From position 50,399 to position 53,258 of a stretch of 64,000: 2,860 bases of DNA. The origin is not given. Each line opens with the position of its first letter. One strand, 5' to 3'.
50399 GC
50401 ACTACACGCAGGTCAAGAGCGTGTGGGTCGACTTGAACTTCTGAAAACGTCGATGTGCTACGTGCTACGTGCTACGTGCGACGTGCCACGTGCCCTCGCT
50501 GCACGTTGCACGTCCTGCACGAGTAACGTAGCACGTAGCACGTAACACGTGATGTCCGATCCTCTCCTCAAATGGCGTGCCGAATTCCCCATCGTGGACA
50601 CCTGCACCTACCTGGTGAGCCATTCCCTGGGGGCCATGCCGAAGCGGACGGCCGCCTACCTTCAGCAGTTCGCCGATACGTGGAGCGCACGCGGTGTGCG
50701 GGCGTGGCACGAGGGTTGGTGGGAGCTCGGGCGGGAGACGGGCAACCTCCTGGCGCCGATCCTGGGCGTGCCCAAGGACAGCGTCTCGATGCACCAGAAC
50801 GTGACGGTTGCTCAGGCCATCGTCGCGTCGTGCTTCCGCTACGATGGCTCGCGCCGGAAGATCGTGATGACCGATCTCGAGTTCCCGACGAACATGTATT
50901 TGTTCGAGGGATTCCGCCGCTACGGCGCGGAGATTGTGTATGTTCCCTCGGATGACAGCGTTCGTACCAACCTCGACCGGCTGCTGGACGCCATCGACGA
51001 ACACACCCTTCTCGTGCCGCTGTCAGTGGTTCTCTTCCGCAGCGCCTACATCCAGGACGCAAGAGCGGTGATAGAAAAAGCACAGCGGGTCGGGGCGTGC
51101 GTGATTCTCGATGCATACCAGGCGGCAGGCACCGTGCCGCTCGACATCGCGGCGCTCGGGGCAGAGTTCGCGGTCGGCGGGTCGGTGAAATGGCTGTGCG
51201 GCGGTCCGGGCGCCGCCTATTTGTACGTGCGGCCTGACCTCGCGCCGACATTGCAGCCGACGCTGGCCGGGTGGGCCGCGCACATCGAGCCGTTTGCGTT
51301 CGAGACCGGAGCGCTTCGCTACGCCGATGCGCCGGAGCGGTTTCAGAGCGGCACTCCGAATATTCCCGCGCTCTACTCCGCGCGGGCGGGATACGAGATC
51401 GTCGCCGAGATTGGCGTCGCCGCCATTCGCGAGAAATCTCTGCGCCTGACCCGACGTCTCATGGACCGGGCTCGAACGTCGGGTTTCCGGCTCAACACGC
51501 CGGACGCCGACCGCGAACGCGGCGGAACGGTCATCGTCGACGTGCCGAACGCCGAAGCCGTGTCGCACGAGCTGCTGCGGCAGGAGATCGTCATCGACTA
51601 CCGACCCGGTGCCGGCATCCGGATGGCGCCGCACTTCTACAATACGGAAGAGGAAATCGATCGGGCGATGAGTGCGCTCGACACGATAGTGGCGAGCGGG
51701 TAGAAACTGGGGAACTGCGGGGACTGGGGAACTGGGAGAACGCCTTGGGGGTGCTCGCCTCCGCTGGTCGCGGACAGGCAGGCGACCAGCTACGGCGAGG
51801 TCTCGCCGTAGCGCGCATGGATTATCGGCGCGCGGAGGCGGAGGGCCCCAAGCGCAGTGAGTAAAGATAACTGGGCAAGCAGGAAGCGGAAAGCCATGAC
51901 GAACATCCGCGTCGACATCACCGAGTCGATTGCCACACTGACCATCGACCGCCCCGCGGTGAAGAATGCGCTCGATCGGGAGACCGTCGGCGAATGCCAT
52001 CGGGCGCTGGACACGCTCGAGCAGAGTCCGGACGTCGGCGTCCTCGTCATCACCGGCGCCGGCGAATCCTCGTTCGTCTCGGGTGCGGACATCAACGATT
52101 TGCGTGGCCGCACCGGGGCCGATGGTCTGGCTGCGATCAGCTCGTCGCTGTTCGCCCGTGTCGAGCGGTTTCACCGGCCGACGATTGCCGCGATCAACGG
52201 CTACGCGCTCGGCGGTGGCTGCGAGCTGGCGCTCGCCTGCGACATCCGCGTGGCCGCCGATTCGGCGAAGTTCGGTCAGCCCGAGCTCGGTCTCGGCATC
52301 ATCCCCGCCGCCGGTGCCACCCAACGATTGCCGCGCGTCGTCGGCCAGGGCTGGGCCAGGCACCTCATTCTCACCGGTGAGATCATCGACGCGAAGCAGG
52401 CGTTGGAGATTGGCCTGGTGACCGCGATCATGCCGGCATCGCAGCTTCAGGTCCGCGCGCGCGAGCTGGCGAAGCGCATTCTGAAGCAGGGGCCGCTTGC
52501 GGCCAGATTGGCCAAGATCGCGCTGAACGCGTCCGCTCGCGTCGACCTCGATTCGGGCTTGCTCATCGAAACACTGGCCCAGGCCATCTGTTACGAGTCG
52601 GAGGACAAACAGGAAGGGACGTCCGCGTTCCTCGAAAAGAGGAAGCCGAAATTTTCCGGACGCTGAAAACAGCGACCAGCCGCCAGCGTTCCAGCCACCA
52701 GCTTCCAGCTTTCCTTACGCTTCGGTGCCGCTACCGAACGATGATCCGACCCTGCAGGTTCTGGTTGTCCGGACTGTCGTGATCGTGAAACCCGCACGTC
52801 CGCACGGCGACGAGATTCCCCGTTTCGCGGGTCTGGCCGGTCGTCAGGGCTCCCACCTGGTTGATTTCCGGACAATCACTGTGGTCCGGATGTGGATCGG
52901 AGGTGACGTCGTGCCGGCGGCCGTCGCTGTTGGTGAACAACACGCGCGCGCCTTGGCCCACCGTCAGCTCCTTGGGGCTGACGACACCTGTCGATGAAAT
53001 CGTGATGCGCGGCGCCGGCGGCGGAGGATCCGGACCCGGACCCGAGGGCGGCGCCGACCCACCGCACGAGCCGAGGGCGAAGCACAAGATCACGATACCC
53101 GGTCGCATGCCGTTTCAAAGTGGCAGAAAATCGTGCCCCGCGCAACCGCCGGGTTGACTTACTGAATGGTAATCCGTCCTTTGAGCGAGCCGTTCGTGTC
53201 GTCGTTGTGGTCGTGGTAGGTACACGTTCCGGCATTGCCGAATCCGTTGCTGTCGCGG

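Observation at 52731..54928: Three paralogous lipoproteins share an invariant cupredoxin-like motif in which the Met ligand region is replaced by HDH and a PHxxHxxCP loop is added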

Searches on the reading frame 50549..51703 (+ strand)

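Call 15: search_protein_families(library=pfam, proteins=[window:50549-51703:+], max_evalue=0.001)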
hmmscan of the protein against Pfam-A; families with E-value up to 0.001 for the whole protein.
window:50549-51703:+ (384 aa): 2 families
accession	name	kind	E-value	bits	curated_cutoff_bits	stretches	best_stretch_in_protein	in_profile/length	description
PF00266.25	Aminotran_5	-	1.6e-36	126.5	21.5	1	21-350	2-336/371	Aminotransferase class-V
PF22580.2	KYNU_C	-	2.3e-16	60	27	1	293-377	1-90/90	Kynureninase C-terminal domain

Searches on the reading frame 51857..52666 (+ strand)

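Call 15: search_protein_families(library=pfam, proteins=[window:51857-52666:+], max_evalue=0.001)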
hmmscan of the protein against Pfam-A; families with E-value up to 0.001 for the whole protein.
window:51857-52666:+ (269 aa): 2 families
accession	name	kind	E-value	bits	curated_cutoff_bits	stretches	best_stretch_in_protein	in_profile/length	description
PF00378.25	ECH_1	-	5.1e-67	226.3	27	1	21-268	2-250/251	Enoyl-CoA hydratase/isomerase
PF16113.10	ECH_2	-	1.3e-35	123.9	27.2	1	26-204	2-184/335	Enoyl-CoA hydratase/isomerase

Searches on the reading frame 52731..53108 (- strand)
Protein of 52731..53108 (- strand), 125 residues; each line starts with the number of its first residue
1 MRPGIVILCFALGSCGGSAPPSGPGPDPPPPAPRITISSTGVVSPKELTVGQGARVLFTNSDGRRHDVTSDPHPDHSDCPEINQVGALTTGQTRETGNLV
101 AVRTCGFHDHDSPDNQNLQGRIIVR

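Call 3: search_protein_families(library=pfam, proteins=[window:52731-53108:-], max_evalue=1)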
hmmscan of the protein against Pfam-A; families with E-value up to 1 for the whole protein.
window:52731-53108:- (125 aa): 2 families
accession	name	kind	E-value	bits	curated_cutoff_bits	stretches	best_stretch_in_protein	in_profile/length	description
PF16101.10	PRIMA1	-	0.18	12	38.6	1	15-40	57-82/158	Proline-rich membrane anchor 1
PF13473.12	Cupredoxin_1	-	0.23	11.9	27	1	34-71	22-62/104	Cupredoxin-like domain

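Call 4: search_protein_families(library=ncbifam, proteins=[window:52731-53108:-], max_evalue=1)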
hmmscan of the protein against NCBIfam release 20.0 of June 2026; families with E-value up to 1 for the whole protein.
window:52731-53108:- (125 aa): 0 families

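Call 6: find_homologous_proteins(query=A1, max_evalue=0.001)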
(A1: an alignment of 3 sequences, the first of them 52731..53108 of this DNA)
Query A1 (3 sequences) (125 aa, profile of the alignment): 3226 proteins with E <= 0.001 among 8000 candidates; the best 120 are listed.
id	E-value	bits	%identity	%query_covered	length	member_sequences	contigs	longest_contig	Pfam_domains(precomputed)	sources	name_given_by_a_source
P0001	1.6e-62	228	50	74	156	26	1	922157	-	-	-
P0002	1.1e-55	206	50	74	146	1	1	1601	-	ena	-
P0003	1.3e-55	205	96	100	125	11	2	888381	-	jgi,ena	-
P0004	6.8e-55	203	45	73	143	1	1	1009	-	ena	-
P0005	1.4e-54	202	40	89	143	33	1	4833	-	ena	-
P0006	3.7e-53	198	48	73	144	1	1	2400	-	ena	-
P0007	1.6e-52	195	44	73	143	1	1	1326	-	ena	-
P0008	6.3e-52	194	50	74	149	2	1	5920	-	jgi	jgi:hypothetical protein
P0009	1.3e-51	193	47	85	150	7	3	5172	-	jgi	jgi:hypothetical protein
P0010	2.9e-51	191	43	73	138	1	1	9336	-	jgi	jgi:plastocyanin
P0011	4.8e-51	191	46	73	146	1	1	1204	-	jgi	jgi:plastocyanin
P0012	2.1e-50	189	47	73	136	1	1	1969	-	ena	-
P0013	2.7e-50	188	42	73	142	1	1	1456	-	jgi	jgi:plastocyanin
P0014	7.6e-50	187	81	100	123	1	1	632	-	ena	-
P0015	2.7e-49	185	79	100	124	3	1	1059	-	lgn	-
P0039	9.6e-46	173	48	72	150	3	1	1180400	-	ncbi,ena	-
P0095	1.1e-43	167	68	73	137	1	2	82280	-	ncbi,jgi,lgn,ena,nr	ncbi:MAG TPA: hypothetical protein VM364_09980 [Vicinamibacterales bacterium]|nr:hypothetical protei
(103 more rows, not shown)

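Call 7: search_solved_structures(query=A1, max_evalue=10, show_alignments=3)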
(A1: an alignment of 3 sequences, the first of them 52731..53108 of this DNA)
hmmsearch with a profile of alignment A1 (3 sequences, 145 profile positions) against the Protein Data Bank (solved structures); distinct sequences matched with E-value up to 10: 23.
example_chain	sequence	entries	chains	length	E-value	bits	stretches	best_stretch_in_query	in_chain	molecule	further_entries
9hy4_A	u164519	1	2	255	0.11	15.9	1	29-93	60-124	H-2 class I histocompatibility antigen, D-B alpha chain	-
9cck_A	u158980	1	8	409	0.22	14.9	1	59-91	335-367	Copper-containing nitrite reductase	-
1pcs_A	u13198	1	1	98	0.38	14.1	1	62-129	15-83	PLASTOCYANIN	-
2plt_A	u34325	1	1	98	0.45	13.9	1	64-145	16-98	PLASTOCYANIN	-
2qrt_A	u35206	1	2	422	0.47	13.9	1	30-94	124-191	H-2 class I histocompatibility antigen K-B alpha chain, Beta-2 microglobulin, ovalbumin-de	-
5oqi_A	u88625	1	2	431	0.47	13.8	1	30-94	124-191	Beta-2-microglobulin,H-2 class I histocompatibility antigen, K-B alpha chain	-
1b3i_A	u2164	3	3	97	0.47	13.8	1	63-144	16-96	PROTEIN (PLASTOCYANIN) | Plastocyanin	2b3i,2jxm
5fc9_A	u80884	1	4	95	0.47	13.8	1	57-90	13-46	Blue (Type 1) copper domain protein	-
5oqh_A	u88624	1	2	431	0.48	13.8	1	30-94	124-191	Beta-2-microglobulin,H-2 class I histocompatibility antigen, K-B alpha chain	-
5oqg_A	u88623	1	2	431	0.48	13.8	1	30-94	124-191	Beta-2-microglobulin,H-2 class I histocompatibility antigen, K-B alpha chain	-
5oqf_A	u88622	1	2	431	0.49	13.8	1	30-94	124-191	Beta-2-microglobulin,H-2 class I histocompatibility antigen, K-B alpha chain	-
5zr0_A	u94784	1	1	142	0.9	12.9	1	29-72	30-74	Maltose-binding periplasmic protein,Trigger factor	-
2qri_A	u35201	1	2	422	0.92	12.9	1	30-94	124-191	H-2 class I histocompatibility antigen K-B alpha chain, Beta-2 microglobulin, ovalbumin-de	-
2qrs_A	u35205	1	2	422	0.92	12.9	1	30-94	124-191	H-2 class I histocompatibility antigen K-B alpha chain, Beta-2 microglobulin, ovalbumin-de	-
7zqe_M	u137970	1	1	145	0.96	12.8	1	63-144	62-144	Plastocyanin, chloroplastic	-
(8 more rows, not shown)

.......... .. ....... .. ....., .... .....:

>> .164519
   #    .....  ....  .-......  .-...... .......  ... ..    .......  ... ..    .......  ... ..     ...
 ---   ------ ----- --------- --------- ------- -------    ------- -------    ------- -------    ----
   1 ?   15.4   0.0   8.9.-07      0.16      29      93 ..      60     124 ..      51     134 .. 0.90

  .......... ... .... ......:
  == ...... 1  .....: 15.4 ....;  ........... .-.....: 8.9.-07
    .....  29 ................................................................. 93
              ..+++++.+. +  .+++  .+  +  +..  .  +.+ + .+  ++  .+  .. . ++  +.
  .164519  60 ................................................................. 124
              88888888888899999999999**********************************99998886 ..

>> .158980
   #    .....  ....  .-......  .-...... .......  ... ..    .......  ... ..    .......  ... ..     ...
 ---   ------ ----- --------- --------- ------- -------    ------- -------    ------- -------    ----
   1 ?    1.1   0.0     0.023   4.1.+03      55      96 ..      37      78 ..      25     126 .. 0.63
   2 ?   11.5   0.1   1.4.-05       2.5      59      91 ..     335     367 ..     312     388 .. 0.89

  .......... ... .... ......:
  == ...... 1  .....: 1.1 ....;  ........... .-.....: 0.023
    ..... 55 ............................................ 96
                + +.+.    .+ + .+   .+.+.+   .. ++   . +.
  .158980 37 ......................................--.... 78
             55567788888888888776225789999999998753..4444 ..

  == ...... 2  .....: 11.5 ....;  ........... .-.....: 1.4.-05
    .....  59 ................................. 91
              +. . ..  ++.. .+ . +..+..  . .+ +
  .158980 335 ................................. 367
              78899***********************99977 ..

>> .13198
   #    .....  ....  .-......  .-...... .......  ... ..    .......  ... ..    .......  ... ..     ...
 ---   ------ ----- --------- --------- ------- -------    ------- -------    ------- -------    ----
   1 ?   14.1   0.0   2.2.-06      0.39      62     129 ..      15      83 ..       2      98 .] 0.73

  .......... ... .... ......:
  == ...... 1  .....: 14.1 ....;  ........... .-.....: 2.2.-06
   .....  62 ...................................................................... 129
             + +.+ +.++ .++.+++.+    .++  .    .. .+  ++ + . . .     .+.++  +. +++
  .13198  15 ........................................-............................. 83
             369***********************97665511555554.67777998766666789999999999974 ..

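Call 17: find_encoding_contigs(protein=P0039, flank=8000, max_places=3)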
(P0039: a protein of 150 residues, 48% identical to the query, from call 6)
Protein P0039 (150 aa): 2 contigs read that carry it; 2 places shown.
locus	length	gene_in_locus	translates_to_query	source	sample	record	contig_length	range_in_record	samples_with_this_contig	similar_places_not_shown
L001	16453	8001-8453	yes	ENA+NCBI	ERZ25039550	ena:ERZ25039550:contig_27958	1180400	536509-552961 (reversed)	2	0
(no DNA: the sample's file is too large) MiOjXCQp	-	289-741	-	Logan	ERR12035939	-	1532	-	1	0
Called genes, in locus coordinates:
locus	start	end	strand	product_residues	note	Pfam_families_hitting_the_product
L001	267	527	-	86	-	PF13237:Fer4_10 (faint), PF12838:Fer4_7, PF13187:Fer4_9 (weak), PF13484:Fer4_16 (faint), PF12800:Fer4_4 (faint), PF14697:Fer4_21 (weak), PF00037:Fer4, PF12797:Fer4_2 (weak)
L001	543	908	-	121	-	-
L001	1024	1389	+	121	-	-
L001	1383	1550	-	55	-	PF09969:DUF2203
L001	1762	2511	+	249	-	-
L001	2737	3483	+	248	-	-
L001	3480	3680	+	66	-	PF13620:CarboxypepD_reg, PF14686:fn3_3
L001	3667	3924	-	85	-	-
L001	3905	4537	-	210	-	-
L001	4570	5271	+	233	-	PF00672:HAMP (weak), PF00512:HisKA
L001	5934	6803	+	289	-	-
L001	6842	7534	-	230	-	-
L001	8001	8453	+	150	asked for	-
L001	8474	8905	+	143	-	-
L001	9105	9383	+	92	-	-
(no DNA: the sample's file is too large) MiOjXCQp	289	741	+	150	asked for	-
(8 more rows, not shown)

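Call 18: find_encoding_contigs(protein=P0095, flank=8000, max_places=3)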
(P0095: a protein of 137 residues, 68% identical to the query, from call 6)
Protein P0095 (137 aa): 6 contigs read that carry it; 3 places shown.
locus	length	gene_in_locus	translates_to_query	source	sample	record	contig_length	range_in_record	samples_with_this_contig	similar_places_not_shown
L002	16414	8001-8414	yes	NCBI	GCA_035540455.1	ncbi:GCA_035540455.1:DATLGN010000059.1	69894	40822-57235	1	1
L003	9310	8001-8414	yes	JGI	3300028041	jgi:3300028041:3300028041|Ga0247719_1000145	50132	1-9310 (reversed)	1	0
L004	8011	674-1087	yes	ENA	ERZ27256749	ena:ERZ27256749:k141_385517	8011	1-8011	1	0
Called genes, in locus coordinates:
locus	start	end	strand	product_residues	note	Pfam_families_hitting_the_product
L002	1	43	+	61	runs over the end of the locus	PF07878:RHH_5 (weak)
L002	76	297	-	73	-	-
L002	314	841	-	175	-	PF08534:Redoxin, PF00578:AhpC-TSA, PF00085:Thioredoxin, PF00255:GSHPx (faint), PF13098:Thioredoxin_2 (weak), PF13905:Thioredoxin_8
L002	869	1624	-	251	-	PF13490:zf-HC2 (weak)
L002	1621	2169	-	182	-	PF04542:Sigma70_r2, PF22029:PhyR_sigma2 (weak), PF08281:Sigma70_r4_2, PF04545:Sigma70_r4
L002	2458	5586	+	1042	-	PF07676:PD40 (faint), PF26550:Tricorn_2nd, PF26549:Tricorn_N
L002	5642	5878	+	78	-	PF13490:zf-HC2 (weak)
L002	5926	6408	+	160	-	PF03061:4HBT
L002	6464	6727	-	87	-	PF12837:Fer4_6 (faint), PF13237:Fer4_10 (weak), PF25160:LdpA_Fe-S-bd (faint), PF12838:Fer4_7, PF13187:Fer4_9 (weak), PF12797:Fer4_2 (weak), PF00037:Fer4, PF14697:Fer4_21 (weak), +3 more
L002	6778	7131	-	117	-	PF09969:DUF2203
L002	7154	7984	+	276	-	PF19089:DUF5777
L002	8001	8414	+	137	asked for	-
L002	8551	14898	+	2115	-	PF02095:Extensin_1, PF00059:Lectin_C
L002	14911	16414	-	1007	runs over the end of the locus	PF13432:TPR_16 (faint), PF00069:Pkinase, PF03109:ABC1 (faint), PF07714:PK_Tyr_Ser-Thr, PF13428:TPR_14 (faint), PF00515:TPR_1 (weak), PF13414:TPR_11 (weak), PF14559:TPR_19 (weak), +4 more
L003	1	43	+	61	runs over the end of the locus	PF07878:RHH_5 (weak)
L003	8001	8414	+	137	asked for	-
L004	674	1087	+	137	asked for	-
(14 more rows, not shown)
